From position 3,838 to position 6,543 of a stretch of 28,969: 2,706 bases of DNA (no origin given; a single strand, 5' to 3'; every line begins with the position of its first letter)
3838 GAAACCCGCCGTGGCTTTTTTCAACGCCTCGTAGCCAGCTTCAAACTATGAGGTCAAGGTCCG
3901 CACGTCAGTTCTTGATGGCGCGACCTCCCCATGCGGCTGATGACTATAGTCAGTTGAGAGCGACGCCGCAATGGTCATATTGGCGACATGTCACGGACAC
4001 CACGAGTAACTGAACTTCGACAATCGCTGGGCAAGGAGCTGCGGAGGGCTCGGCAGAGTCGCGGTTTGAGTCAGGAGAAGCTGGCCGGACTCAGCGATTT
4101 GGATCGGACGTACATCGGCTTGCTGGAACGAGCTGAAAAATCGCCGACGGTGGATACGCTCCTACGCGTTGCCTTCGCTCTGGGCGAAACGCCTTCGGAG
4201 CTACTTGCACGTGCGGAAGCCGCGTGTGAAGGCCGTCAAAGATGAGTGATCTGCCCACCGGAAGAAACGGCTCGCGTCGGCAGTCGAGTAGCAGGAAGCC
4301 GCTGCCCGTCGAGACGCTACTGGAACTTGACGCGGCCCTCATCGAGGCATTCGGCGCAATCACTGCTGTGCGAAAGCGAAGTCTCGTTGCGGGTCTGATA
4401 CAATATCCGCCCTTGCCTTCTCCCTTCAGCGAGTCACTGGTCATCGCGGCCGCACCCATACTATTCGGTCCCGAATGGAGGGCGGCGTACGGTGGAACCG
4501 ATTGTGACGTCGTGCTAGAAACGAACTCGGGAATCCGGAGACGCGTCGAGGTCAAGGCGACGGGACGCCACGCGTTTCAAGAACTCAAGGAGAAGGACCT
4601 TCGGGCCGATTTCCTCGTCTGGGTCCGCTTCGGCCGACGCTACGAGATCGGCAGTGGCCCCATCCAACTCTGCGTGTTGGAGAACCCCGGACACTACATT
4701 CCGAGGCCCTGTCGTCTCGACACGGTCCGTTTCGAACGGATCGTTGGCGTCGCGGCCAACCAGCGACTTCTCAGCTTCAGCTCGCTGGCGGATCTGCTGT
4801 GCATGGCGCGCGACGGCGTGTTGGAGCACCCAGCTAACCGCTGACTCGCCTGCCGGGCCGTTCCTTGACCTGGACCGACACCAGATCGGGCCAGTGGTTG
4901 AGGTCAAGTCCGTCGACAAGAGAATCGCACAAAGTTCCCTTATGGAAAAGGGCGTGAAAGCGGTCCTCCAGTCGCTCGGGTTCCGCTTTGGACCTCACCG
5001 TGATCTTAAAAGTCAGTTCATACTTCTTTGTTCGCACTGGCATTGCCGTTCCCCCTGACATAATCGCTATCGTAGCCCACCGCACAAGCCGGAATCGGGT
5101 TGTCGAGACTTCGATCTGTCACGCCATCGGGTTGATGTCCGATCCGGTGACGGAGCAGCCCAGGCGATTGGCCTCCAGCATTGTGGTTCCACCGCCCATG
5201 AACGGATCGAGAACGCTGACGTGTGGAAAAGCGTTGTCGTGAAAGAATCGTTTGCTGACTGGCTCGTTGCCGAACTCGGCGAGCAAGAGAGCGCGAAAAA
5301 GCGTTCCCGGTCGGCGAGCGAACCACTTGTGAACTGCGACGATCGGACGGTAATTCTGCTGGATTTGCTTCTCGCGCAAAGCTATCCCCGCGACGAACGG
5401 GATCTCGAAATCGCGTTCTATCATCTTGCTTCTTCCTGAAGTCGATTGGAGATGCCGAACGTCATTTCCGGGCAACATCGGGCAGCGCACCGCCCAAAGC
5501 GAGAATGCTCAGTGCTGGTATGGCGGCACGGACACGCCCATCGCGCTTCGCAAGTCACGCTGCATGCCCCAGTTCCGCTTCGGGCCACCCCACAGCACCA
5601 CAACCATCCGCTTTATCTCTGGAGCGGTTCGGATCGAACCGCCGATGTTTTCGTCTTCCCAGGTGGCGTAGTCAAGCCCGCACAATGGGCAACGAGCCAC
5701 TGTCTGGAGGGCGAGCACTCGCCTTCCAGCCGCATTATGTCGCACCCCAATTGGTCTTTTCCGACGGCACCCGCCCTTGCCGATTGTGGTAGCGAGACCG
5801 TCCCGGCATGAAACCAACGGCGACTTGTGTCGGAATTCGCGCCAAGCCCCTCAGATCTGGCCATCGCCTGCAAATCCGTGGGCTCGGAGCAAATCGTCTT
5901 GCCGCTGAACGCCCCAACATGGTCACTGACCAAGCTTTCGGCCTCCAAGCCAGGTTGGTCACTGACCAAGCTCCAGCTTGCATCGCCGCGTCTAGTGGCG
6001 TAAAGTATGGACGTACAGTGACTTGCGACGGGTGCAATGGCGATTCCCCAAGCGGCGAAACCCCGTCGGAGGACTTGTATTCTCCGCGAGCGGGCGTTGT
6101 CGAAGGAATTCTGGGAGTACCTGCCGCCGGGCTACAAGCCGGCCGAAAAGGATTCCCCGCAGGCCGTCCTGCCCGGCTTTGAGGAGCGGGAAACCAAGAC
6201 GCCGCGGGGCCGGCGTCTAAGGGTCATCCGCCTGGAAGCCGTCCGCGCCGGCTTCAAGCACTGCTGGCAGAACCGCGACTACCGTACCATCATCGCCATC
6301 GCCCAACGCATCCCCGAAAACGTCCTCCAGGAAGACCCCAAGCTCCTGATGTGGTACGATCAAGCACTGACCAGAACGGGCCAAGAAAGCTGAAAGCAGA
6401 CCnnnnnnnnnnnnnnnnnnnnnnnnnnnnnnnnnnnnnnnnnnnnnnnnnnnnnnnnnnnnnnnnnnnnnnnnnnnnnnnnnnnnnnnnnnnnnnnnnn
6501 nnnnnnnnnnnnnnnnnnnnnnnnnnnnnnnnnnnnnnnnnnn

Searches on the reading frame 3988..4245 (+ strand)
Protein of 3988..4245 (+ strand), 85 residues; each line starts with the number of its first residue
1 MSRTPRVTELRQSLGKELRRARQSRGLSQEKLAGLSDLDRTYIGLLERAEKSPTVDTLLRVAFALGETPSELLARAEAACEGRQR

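Call 6: search_protein_families(library=padloc, proteins=[window:3988-4245:+], max_evalue=0.01)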
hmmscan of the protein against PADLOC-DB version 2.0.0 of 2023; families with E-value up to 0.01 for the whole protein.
window:3988-4245:+ (85 aa): 19 families
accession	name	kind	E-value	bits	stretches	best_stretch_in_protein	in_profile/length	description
PDLC03665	Control_protein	-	1.8e-15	55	1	10-74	5-70/77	control protein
PDLC03664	Control_protein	-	4.4e-12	44.3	1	14-73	14-73/74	control protein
PDLC03671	Control_protein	-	1.4e-11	42.4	1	10-76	11-77/84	control protein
PDLC03666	Control_protein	-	2e-11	42.2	1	9-72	2-65/77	control protein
PDLC04142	capH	-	1.5e-10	40.1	1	12-78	5-71/103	capH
PDLC02926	HTH_VI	-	1.7e-10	39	1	14-67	2-55/92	-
PDLC03536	REase_II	-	2.6e-07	28.6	1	13-73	10-70/237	Type II restriction enzyme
PDLC03668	Control_protein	-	2.9e-06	25.7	1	19-58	14-53/79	control protein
PDLC03952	RmrA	-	8.8e-06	22.8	1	10-67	19-76/395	-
PDLC03951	RmrA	-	6.5e-05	20.1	1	15-73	10-68/400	-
PDLC03947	RmrA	-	7.1e-05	19.8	1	6-62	4-60/383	-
PDLC03953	RmrA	-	8.1e-05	20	1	12-72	4-63/373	-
PDLC03949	RmrA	-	0.00013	18.9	1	17-72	6-60/363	-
PDLC03954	RmrA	-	0.00016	18.7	1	9-75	6-72/380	-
PDLC03948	RmrA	-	0.00016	18.7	1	15-72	10-66/397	-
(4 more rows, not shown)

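Call 7: search_protein_families(library=pfam, proteins=[window:3988-4245:+], max_evalue=0.01)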
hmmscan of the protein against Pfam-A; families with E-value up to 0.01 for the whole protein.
window:3988-4245:+ (85 aa): 5 families
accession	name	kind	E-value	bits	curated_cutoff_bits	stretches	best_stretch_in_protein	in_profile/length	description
PF01381.28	HTH_3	-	7.2e-12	45.6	23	1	18-72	1-55/55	Helix-turn-helix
PF13560.12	HTH_31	-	3.2e-10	40.6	27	1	14-72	2-61/64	Helix-turn-helix domain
PF12844.13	HTH_19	-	1.7e-06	28.2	30.2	1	15-76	1-62/64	Helix-turn-helix domain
PF13443.12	HTH_26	-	5.3e-05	23.8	22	1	18-74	2-59/63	Cro/C1-type HTH DNA-binding domain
PF13413.12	HTH_25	-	0.001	19.3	24.6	1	18-49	2-33/62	Helix-turn-helix domain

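Call 41: search_protein_families(library=ncbifam, proteins=[window:3988-4245:+], max_evalue=0.01)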
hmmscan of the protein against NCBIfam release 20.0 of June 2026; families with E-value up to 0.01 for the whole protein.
window:3988-4245:+ (85 aa): 9 families
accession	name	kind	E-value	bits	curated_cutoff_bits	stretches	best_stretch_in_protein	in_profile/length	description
TIGR03070.1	couple_hipB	subfamily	8.5e-10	38.4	71.65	1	13-66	2-55/58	type II toxin-antitoxin system Y4mF family antitoxin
NF006015.0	PRK08154.1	subfamily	3.8e-08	32.8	204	1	8-78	25-95/314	anaerobic benzoate catabolism transcriptional regulator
NF041951.1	phage_RstR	subfamily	2.5e-07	30.9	80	1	14-74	3-63/108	RstR family transcriptional repressor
NF007408.0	PRK09943.1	equivalog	9.6e-07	28.5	211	1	11-76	5-70/185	HTH-type transcriptional regulator PuuR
NF038139.1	Reg_Aceta_RamB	equivalog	0.00095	17.9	700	1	14-66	3-55/465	acetate metabolism transcriptional regulator RamB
NF007257.0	PRK09706.1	subfamily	0.002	17.9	101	1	12-73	4-65/135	transcriptional repressor DicA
NF003162.0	PRK04140.1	equivalog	0.0023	17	263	1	15-63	128-176/317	transcriptional regulator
TIGR00270.2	TIGR00270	equivalog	0.005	16.7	110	1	9-58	71-120/159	multiprotein bridging factor aMBF1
NF041677.1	trans_regClgR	equivalog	0.0094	16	170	0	10-79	5-74/113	transcriptional regulator ClgR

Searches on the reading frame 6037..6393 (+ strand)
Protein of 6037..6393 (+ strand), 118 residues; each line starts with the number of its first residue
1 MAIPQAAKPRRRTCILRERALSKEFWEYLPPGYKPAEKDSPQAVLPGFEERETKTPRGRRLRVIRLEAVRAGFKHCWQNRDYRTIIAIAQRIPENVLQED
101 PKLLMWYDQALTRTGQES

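Call 6: search_protein_families(library=padloc, proteins=[window:6037-6393:+], max_evalue=0.01)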
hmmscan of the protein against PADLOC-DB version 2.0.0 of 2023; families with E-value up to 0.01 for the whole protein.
window:6037-6393:+ (118 aa): 2 families
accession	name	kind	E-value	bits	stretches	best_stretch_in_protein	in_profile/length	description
PDLC03346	MTase_II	-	5.6e-30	101.8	1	36-117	988-1067/1068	Type II methyltransferase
PDLC02541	PglX|PglXI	-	1e-29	101.3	1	37-116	842-918/919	PglXI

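Call 7: search_protein_families(library=pfam, proteins=[window:6037-6393:+], max_evalue=0.01)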
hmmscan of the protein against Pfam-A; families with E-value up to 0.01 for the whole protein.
window:6037-6393:+ (118 aa): 0 families

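Call 58: find_homologous_proteins(query=window:6082-6390:+, max_evalue=1e-10)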
Query window:6082-6390:+ (103 aa): 471 proteins with E <= 1e-10 among 496 candidates; the best 120 are listed.
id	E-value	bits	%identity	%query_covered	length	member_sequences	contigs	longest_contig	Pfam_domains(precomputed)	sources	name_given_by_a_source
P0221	1.6e-56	207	92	94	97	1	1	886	-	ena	-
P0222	2.5e-54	200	91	94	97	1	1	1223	-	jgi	-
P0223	1.3e-49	185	81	99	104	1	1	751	-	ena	-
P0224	1.4e-49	185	81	95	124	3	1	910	-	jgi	-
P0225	1.7e-48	181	78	99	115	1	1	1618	-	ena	-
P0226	4.3e-47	177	77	94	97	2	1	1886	-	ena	-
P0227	9.3e-47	175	75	99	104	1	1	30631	-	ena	-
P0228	8.3e-46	172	78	99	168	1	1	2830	-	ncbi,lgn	-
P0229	2.2e-45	171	73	99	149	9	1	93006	-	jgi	jgi:hypothetical protein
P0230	1.2e-44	169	76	92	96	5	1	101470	-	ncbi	-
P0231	3.9e-44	167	76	96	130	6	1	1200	-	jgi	jgi:hypothetical protein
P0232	7.6e-44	166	72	99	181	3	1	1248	-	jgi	jgi:hypothetical protein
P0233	1.5e-43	165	71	98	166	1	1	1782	-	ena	-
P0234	1.9e-43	165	71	100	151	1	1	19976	-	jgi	jgi:hypothetical protein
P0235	2.0e-43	165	72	97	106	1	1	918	-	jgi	-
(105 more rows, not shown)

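Call 60: find_encoding_contigs(protein=P0227, flank=10000, max_places=2)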
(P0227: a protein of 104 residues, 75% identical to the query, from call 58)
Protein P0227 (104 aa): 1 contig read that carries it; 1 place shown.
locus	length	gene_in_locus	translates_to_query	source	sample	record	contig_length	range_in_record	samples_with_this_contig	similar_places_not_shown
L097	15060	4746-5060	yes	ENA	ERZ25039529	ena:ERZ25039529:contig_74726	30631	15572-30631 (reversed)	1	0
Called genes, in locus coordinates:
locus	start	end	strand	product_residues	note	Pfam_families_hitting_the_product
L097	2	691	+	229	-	?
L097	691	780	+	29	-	-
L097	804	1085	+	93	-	PF26385:DUF6079_4th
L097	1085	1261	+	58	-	PF26387:DUF6079_5th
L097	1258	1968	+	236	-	PF26387:DUF6079_5th, PF26388:DUF6079_6th (weak)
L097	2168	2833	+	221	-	PF01555:N6_N4_Mtase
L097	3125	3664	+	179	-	-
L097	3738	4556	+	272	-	-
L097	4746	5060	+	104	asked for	-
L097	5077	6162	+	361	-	PF13175:AAA_15, PF13476:AAA_23 (weak)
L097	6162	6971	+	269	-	PF13304:AAA_21, PF13175:AAA_15, PF12476:DUF3696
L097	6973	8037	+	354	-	-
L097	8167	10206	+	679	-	PF00176:SNF2-rel_dom, PF04851:ResIII, PF00271:Helicase_C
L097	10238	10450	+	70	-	-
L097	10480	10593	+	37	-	-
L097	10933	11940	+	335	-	-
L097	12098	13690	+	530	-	PF08665:PglZ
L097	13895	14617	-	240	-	-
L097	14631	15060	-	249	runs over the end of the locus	-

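Call 61: find_encoding_contigs(protein=P0229, flank=10000, max_places=2)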
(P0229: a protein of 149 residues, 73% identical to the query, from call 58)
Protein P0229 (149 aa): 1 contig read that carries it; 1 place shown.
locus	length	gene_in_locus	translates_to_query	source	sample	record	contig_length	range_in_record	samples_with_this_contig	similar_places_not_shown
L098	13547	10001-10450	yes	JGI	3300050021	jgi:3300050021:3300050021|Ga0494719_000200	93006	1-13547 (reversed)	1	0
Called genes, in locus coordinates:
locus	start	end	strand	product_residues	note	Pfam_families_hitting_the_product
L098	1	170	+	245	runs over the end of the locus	PF22187:DUF6946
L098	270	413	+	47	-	-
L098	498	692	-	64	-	PF06794:UPF0270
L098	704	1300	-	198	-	-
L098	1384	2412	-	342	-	-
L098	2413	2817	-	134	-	PF12844:HTH_19, PF13560:HTH_31, PF01381:HTH_3, PF07022:Phage_CI_repr (weak), PF13443:HTH_26 (faint)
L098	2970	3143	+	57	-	-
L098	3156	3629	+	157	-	PF14452:Multi_ubiq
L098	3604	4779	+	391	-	PF20590:DUF6791, PF00899:ThiF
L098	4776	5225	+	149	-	PF20137:BubE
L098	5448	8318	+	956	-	PF25794:SACS (faint)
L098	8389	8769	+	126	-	PF01527:HTH_Tnp_1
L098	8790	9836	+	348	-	PF13384:HTH_23 (weak), PF13518:HTH_28 (faint), PF13565:HTH_32, PF00665:rve, PF13683:rve_3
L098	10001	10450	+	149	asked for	-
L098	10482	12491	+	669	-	PF08665:PglZ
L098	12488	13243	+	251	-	-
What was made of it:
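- Tried and rejected: Two that I examined on long contigs are a frameshift-riddled full BREX-3 locus (L097) and an IS-truncated remnant (L098) (calls 58, 60, 61).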
